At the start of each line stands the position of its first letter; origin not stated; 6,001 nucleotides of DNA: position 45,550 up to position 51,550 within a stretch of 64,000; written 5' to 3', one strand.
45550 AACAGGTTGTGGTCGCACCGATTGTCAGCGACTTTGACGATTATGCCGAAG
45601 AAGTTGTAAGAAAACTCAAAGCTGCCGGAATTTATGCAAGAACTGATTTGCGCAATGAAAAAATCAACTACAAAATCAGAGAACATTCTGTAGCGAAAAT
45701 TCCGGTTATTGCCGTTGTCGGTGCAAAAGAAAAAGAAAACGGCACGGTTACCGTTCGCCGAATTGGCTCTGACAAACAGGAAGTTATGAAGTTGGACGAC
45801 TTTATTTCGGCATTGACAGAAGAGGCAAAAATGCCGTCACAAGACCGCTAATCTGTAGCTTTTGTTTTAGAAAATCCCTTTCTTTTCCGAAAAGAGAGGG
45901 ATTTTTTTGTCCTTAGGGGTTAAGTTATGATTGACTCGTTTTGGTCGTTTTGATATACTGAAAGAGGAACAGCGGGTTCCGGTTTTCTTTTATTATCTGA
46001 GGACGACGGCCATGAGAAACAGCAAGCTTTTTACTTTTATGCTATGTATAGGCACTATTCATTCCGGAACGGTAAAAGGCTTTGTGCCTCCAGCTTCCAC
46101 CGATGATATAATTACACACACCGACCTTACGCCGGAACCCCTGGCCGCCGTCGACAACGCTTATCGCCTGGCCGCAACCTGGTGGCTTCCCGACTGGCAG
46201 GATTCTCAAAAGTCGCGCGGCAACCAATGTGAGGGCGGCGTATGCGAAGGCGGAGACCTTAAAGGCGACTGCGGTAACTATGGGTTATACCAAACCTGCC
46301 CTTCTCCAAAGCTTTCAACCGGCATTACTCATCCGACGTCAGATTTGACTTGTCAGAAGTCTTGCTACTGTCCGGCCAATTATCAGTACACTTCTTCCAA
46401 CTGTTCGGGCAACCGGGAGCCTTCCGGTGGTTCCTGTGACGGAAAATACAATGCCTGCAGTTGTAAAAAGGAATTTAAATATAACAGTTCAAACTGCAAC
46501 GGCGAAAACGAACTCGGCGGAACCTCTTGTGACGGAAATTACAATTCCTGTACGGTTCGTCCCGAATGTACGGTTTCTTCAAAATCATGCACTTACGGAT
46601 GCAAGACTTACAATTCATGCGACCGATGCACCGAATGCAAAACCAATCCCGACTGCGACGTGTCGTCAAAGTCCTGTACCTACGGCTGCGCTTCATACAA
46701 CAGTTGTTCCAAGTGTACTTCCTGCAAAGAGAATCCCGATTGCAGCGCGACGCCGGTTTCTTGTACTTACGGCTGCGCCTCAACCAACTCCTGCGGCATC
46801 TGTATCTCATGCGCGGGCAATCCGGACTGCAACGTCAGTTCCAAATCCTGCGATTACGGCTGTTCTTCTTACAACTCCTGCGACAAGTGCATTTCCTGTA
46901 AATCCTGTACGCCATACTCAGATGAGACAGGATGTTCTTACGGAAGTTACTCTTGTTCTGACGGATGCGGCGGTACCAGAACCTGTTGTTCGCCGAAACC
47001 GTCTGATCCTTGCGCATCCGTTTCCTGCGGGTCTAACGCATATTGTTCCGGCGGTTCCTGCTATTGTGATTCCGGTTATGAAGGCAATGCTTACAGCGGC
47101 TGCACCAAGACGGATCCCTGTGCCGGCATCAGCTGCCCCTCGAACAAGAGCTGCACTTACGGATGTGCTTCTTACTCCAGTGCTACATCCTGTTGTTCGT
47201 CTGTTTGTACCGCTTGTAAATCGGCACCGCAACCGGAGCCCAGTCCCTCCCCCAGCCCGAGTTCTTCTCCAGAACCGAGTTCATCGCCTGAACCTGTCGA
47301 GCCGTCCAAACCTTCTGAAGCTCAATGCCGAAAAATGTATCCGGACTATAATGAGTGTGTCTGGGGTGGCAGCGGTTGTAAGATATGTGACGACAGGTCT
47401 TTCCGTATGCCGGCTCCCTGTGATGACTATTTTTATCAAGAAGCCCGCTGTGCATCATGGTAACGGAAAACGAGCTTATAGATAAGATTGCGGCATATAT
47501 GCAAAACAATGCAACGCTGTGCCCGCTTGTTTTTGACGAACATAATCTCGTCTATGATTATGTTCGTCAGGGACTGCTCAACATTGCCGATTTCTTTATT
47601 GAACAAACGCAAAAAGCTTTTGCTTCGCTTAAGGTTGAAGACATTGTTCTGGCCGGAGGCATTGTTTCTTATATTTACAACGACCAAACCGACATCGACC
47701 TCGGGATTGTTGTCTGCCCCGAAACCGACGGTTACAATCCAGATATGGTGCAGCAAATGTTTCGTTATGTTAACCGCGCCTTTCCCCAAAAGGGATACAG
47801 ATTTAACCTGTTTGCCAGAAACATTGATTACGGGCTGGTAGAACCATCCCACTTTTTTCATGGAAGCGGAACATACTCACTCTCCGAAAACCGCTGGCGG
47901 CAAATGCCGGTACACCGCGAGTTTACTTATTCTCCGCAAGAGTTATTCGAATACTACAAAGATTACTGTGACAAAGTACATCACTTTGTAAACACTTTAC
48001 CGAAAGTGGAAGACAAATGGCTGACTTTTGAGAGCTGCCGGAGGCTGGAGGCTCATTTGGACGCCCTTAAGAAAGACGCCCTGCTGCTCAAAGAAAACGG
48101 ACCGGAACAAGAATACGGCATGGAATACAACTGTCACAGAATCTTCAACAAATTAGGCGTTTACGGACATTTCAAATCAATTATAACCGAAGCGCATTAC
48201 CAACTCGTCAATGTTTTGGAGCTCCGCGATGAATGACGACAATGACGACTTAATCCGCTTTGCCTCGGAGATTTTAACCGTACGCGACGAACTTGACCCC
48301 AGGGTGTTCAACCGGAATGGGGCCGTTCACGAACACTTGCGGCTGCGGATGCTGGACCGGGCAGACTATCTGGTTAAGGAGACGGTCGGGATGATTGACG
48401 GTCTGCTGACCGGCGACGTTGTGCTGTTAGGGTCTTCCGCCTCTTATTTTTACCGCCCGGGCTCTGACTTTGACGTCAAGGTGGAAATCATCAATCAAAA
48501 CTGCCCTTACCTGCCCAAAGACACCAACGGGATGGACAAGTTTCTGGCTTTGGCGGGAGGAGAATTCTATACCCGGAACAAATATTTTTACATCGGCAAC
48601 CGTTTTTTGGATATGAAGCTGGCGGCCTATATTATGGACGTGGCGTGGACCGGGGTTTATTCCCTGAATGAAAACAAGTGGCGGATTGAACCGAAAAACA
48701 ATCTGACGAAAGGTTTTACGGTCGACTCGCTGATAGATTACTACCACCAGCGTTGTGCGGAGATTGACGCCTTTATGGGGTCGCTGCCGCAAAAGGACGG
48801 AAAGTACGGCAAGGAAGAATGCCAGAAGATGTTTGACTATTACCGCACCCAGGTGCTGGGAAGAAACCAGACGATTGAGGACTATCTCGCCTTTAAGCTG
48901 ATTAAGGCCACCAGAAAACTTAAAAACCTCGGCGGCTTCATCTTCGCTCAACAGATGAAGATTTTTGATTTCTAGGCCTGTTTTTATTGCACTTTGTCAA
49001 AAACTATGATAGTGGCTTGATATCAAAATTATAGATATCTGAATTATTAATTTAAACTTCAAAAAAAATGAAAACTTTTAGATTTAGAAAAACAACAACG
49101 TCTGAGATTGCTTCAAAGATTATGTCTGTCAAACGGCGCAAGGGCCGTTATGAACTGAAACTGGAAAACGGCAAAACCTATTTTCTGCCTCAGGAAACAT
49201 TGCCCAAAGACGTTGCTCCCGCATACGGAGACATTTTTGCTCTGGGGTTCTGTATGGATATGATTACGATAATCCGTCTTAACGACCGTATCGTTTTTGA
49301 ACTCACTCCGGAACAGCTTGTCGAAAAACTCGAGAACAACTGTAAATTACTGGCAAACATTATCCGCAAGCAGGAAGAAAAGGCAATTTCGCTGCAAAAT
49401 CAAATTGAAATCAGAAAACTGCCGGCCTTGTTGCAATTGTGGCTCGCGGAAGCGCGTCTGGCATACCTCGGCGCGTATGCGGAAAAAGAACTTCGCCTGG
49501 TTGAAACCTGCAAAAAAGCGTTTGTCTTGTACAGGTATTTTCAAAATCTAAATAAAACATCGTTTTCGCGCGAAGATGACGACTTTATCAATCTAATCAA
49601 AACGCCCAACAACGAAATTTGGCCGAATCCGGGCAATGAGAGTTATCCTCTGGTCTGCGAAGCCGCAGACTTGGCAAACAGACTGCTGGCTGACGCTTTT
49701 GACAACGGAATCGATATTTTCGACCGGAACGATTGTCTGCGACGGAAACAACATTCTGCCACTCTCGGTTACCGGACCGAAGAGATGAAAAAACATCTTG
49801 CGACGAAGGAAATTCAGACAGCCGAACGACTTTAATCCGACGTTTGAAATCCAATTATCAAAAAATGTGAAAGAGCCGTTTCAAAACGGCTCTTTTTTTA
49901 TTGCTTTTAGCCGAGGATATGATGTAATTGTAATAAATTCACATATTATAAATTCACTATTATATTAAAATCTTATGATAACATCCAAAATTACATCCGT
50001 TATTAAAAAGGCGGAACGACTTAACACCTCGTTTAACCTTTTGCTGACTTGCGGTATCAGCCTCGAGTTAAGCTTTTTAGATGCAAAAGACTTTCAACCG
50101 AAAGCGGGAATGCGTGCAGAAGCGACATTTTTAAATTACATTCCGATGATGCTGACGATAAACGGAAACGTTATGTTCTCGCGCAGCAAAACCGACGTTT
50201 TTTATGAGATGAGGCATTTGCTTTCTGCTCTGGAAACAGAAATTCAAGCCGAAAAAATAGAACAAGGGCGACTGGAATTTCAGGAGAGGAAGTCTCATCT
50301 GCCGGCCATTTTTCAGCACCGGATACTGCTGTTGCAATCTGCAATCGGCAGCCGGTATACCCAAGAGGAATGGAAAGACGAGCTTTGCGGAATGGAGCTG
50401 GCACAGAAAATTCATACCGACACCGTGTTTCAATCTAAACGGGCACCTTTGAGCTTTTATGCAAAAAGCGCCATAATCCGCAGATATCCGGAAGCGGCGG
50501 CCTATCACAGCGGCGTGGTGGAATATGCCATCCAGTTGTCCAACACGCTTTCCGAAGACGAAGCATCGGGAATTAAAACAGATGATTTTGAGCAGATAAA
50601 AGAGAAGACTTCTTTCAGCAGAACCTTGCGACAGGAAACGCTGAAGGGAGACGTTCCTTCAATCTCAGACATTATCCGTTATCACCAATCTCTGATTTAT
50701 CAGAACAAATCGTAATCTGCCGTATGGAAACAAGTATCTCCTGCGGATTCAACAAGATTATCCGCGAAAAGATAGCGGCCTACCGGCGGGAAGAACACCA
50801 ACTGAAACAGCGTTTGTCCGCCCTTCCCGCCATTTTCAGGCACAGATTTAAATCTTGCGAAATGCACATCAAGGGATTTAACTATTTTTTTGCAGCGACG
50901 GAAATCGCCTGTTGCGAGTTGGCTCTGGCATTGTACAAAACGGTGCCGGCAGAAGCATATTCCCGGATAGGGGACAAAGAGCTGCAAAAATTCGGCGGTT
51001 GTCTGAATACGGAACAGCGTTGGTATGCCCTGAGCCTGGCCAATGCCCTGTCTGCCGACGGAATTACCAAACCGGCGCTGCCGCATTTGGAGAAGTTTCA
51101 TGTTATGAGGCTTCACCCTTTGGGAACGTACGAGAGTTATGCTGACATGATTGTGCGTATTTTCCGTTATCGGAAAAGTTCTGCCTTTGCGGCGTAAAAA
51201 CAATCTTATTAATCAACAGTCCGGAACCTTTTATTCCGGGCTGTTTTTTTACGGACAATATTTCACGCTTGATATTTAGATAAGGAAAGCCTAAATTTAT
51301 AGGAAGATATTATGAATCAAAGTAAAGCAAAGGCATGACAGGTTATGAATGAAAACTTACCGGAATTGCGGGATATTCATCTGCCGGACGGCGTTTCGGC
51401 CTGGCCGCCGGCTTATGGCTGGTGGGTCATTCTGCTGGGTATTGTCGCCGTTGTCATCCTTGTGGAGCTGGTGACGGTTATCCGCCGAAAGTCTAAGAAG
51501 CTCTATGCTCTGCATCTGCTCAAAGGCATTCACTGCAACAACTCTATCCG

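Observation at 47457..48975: Tandem paralogous ~255-aa Pol-beta-superfamily nucleotidyltransferases with the canonical G[SG]-x9-13-D-x-[DE] motif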

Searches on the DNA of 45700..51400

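Call 96: search_rna_families(source=window, start=45700, end=51400, threshold=evalue, max_evalue=0.1)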
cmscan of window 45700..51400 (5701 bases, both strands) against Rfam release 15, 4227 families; matches with E-value up to 0.1: 1.
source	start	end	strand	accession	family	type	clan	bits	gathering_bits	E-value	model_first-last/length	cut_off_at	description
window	49865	49978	-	RF02449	ncr1015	Gene; sRNA;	-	35.1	60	0.024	1-121/121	no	Bacillus sRNA ncr1015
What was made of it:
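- Tried and rejected: Rfam scan of 45700-51400: only one sub-threshold sRNA match at the 49869 terminator (call 96).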
